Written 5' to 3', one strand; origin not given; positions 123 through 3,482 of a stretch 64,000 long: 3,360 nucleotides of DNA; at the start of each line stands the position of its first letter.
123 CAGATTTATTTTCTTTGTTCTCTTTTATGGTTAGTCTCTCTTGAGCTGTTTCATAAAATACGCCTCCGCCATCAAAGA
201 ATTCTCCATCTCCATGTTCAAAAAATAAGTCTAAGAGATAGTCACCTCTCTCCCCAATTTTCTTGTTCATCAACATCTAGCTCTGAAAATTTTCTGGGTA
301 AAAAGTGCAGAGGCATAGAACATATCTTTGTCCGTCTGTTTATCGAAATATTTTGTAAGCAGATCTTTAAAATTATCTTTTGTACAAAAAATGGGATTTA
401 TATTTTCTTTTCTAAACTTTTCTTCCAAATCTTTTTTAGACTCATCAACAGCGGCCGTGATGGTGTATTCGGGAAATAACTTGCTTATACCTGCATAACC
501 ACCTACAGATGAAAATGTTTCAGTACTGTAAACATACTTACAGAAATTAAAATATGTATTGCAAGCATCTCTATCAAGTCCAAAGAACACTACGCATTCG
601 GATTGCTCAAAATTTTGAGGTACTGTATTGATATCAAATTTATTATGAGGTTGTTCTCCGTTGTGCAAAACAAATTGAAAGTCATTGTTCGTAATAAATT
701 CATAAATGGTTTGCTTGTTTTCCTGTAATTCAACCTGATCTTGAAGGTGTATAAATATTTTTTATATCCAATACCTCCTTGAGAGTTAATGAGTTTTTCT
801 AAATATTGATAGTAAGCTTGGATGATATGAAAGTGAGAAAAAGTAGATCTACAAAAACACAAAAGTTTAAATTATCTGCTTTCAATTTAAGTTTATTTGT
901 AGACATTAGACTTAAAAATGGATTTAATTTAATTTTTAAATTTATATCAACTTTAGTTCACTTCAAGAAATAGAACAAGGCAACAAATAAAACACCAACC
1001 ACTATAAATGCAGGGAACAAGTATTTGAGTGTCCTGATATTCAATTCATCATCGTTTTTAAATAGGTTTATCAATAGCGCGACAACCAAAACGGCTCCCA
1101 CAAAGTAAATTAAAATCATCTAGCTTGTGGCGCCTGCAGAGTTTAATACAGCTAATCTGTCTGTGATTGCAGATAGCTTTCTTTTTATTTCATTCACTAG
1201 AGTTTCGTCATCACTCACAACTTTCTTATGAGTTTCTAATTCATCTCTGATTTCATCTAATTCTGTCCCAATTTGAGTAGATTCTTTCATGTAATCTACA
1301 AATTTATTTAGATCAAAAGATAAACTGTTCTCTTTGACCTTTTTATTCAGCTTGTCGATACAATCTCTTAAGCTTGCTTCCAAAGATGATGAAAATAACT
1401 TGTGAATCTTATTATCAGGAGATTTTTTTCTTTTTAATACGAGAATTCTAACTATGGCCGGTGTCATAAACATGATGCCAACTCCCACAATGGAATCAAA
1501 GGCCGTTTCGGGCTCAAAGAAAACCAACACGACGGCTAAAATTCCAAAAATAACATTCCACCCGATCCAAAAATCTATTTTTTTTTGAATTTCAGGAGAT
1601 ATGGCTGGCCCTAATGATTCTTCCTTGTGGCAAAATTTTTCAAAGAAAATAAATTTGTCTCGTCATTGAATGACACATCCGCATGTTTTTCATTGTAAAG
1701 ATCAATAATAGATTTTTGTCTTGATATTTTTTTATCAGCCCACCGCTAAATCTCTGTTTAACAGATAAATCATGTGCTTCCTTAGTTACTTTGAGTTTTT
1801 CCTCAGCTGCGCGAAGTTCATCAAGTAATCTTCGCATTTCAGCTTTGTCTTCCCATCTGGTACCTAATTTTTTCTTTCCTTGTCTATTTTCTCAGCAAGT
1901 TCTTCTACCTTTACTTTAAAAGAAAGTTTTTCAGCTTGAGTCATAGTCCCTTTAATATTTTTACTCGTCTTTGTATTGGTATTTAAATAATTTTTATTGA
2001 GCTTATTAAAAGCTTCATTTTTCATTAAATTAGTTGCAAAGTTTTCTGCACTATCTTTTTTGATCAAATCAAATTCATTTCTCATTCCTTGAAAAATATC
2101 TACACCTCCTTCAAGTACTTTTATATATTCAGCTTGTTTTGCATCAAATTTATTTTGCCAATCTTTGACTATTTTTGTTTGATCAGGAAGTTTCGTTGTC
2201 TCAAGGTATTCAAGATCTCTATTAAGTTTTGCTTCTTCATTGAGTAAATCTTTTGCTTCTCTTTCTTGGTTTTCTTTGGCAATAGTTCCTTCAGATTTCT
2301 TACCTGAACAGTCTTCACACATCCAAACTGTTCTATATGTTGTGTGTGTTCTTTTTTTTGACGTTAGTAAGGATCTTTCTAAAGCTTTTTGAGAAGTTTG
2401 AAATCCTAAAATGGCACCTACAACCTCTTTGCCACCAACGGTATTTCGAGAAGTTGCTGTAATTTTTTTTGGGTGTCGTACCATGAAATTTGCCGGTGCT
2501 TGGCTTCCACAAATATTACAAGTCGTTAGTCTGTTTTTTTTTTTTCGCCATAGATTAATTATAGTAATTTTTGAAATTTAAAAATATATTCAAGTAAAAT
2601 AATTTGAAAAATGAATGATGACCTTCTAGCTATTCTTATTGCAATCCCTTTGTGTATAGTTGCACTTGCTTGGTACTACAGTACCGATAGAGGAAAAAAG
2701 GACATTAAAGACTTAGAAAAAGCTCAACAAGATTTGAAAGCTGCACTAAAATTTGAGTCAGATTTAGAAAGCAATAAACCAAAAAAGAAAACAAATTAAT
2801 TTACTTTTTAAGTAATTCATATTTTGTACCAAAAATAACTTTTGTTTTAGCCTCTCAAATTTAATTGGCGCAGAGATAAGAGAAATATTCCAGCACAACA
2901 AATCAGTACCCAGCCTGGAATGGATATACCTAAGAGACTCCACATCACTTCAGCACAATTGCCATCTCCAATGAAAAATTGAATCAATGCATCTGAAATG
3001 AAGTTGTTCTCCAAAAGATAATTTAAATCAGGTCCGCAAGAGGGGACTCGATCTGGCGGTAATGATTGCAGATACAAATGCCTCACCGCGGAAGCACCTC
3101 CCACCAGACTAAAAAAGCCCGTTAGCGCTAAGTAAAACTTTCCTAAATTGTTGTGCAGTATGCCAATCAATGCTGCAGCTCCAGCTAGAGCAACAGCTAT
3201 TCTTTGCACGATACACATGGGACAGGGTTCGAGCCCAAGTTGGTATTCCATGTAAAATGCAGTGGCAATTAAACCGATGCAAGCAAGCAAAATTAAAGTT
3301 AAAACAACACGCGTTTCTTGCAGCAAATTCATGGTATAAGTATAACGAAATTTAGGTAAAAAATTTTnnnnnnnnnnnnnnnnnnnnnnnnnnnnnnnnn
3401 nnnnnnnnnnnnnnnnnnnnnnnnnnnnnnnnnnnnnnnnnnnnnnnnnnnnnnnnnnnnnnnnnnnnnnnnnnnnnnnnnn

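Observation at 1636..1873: Three further frame switches inside the coiled-coil gene, each exactly at an A-run and each fixed by adding one A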

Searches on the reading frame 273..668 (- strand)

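Call 68: search_protein_families(library=pfam, max_evalue=10, proteins=[L089:3430-4560:+])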
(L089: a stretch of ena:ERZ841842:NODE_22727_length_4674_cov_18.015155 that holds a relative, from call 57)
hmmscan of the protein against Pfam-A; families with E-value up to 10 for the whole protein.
L089:3430-4560:+ (377 aa): 4 families
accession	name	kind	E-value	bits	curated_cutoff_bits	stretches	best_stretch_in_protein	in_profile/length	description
PF04018.18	VCA0040-like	-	0.18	11.8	26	1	257-322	86-153/246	Undecaprenyl phosphate translocase-like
PF23584.1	DUF7136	-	0.21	11.9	27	1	35-119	30-109/217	Domain of unknown function (DUF7136)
PF04290.18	DctQ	-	0.29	11.4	28.3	1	297-362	58-126/132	Tripartite ATP-independent periplasmic transporters, DctQ component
PF20726.3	Nairovirus_Gn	-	1.1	8.7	26.5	1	285-329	150-194/322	Nairovirus, structural glycoprotein Gn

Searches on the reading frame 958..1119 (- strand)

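Call 8: search_protein_families(library=pfam, max_evalue=1, proteins=[window:958-1119:-])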
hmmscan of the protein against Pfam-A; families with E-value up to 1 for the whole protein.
window:958-1119:- (53 aa): 2 families
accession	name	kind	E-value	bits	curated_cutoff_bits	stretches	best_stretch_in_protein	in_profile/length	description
PF00499.25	Oxidored_q3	-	0.034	14.3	33.2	1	2-51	42-92/146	NADH-ubiquinone/plastoquinone oxidoreductase chain 6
PF23113.1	MARCHF6_C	-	0.041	14.1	28.8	1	9-52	125-169/180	E3 ubiquitin-protein ligase MARCHF6-like, C-terminal domain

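Call 51: search_protein_families(library=ncbifam, max_evalue=0.1, proteins=[window:961-1119:-])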
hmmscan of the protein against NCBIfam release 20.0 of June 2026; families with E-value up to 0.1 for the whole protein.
window:961-1119:- (53 aa): 1 family
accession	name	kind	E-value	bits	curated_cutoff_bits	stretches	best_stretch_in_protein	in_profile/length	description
NF033233.1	twin_helix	hypoth_equivalog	0.066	13.1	49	0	39-53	10-24/58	twin transmembrane helix small protein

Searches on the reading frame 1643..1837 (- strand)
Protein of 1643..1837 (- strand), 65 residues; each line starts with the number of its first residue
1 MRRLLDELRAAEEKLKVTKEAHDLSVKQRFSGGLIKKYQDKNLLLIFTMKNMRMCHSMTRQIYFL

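Call 56: list_cluster_members(proteins=[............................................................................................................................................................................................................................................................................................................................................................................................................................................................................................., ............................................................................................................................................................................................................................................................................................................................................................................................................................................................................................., P0001, window:1643-1837:-, window:273-668:-, window:2611-2796:+])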
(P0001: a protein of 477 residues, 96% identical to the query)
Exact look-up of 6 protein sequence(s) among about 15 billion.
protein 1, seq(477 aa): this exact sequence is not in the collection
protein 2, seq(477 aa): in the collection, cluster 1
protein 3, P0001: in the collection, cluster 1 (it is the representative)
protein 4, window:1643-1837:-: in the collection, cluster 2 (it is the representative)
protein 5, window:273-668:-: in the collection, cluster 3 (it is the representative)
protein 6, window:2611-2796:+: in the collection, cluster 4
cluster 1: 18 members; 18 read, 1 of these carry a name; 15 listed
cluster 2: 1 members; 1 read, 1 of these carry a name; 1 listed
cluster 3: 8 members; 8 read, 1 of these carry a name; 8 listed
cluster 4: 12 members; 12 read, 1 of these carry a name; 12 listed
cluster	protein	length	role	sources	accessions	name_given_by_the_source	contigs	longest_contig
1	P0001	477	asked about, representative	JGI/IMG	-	-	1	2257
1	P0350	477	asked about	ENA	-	-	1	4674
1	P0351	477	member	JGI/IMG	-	hypothetical protein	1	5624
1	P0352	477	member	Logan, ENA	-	-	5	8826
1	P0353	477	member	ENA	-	-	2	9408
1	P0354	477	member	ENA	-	-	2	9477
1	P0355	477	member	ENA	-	-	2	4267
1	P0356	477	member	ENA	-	-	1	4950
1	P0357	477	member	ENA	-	-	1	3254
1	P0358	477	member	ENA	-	-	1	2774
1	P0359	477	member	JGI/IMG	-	-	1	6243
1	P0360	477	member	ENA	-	-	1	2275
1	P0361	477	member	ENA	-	-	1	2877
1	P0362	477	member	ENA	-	-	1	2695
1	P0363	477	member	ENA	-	-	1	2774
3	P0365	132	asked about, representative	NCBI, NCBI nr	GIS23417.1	MAG: hypothetical protein CM15mP123_13190 [Gammaproteobacteria bacterium]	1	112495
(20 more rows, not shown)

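Call 57: find_encoding_contigs(protein=P0350, flank=10000, max_places=3)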
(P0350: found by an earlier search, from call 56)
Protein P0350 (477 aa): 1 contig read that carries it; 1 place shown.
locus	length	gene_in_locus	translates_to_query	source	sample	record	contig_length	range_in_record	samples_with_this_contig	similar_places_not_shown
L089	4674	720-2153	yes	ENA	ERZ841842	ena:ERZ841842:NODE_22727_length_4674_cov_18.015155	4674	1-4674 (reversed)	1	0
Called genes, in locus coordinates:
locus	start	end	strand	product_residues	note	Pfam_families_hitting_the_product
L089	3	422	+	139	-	?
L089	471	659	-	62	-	-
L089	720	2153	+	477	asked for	-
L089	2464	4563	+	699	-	-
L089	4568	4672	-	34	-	?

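Call 68: search_protein_families(library=pfam, max_evalue=10, proteins=[L089:3430-4560:+])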
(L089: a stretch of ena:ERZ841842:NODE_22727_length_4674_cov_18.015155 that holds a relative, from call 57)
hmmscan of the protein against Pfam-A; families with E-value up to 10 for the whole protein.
L089:3430-4560:+ (377 aa): 4 families
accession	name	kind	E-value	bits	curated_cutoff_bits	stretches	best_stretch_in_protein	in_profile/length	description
PF04018.18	VCA0040-like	-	0.18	11.8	26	1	257-322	86-153/246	Undecaprenyl phosphate translocase-like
PF23584.1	DUF7136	-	0.21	11.9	27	1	35-119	30-109/217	Domain of unknown function (DUF7136)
PF04290.18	DctQ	-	0.29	11.4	28.3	1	297-362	58-126/132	Tripartite ATP-independent periplasmic transporters, DctQ component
PF20726.3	Nairovirus_Gn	-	1.1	8.7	26.5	1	285-329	150-194/322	Nairovirus, structural glycoprotein Gn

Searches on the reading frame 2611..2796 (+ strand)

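Call 51: search_protein_families(library=ncbifam, max_evalue=0.1, proteins=[window:2611-2796:+])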
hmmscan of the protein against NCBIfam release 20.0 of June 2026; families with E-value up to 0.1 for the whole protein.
window:2611-2796:+ (62 aa): 2 families
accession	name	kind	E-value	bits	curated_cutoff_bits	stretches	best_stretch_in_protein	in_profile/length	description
TIGR02209.1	ftsL_broad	equivalog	0.034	14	42.45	1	4-57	2-55/85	cell division protein FtsL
NF047776.1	LIC11485_Nterm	subfamily_domain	0.058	13.3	80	1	5-59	22-75/105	LIC_11485 family protein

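Call 68: search_protein_families(library=pfam, max_evalue=10, proteins=[L089:3430-4560:+])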
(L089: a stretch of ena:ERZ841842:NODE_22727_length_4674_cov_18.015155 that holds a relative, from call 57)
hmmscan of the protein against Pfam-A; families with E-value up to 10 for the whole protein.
L089:3430-4560:+ (377 aa): 4 families
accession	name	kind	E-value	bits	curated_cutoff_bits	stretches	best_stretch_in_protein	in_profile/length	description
PF04018.18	VCA0040-like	-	0.18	11.8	26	1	257-322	86-153/246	Undecaprenyl phosphate translocase-like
PF23584.1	DUF7136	-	0.21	11.9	27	1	35-119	30-109/217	Domain of unknown function (DUF7136)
PF04290.18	DctQ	-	0.29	11.4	28.3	1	297-362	58-126/132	Tripartite ATP-independent periplasmic transporters, DctQ component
PF20726.3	Nairovirus_Gn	-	1.1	8.7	26.5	1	285-329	150-194/322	Nairovirus, structural glycoprotein Gn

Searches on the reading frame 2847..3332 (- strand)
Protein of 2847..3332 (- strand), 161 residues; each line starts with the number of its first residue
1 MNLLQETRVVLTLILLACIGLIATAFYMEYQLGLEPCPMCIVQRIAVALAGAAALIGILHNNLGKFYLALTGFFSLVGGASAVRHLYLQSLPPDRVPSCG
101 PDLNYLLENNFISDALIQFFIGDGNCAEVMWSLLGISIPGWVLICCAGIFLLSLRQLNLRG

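Call 8: search_protein_families(library=pfam, max_evalue=1, proteins=[window:2847-3332:-])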
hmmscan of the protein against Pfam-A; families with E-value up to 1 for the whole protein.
window:2847-3332:- (161 aa): 2 families
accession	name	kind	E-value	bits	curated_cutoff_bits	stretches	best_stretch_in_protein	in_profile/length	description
PF02600.21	DsbB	-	8.9e-39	133.7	22.1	1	8-154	2-146/148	Disulfide bond formation protein DsbB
PF23778.1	Phage_holin_2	-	0.89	10.3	32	0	13-59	34-79/92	Putative phage holin family 2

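Call 15: find_encoding_contigs(protein=window:2847-3332:-, flank=10000, max_places=8)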
Protein window:2847-3332:- (161 aa): no gene with exactly this product is on record in the collection.
